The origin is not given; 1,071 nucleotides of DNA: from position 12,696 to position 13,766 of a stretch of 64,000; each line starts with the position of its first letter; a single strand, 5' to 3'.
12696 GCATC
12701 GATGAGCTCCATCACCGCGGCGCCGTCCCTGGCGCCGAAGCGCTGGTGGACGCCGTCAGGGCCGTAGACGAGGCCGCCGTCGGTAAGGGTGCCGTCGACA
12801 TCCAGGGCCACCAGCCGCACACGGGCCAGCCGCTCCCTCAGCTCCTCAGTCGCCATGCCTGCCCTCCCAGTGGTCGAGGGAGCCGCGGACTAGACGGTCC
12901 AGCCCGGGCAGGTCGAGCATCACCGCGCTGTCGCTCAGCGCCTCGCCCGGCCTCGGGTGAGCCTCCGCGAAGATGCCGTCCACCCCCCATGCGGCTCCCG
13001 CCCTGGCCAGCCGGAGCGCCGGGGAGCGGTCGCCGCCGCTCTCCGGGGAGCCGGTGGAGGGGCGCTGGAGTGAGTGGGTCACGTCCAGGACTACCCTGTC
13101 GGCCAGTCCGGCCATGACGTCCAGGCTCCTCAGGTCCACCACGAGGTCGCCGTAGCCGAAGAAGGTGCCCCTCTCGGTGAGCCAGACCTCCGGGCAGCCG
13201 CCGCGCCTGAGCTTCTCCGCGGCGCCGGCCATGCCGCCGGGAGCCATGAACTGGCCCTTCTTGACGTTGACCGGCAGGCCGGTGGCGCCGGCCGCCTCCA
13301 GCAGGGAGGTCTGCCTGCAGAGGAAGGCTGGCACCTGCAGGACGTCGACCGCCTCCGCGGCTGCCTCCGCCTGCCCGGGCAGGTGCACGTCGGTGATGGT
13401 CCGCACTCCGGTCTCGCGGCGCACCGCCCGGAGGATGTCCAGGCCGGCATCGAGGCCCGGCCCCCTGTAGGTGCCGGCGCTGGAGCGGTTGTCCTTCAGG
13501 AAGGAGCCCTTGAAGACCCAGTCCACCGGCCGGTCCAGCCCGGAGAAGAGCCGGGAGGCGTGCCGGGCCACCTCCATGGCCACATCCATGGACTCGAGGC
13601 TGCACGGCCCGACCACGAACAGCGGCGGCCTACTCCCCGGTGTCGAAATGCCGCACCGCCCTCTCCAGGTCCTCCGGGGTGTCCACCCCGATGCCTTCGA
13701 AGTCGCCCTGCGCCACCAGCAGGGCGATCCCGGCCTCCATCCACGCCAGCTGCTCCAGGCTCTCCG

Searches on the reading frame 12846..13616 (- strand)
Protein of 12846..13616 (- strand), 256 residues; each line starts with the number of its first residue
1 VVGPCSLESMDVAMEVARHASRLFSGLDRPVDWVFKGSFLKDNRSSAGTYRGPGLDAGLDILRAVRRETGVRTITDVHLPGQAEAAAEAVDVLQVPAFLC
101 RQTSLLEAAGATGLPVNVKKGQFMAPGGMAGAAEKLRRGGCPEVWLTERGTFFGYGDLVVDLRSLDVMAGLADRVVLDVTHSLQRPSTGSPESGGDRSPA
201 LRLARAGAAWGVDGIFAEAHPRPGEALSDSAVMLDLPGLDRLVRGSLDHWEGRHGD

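Call 52: list_cluster_members(proteins=[window:12846-13616:-, window:11415-12377:-, window:6281-6790:-, window:16-423:+, window:1702-2376:+, window:2679-3488:+])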
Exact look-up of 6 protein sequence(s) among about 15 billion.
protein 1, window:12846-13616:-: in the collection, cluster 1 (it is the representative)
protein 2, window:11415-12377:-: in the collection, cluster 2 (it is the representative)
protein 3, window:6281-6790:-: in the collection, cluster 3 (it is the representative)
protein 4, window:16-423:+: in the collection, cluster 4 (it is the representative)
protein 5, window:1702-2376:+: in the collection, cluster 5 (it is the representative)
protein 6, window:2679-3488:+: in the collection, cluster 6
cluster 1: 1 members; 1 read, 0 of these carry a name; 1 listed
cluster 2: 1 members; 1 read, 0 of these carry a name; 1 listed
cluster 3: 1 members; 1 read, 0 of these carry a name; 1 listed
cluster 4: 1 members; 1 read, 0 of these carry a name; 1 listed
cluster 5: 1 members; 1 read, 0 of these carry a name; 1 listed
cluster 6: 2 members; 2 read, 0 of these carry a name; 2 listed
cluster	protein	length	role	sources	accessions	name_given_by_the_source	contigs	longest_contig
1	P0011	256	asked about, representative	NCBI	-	-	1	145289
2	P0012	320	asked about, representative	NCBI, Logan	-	-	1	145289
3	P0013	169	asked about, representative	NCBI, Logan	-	-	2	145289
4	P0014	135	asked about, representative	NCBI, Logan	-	-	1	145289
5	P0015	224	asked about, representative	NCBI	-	-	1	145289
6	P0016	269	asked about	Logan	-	-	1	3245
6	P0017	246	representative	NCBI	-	-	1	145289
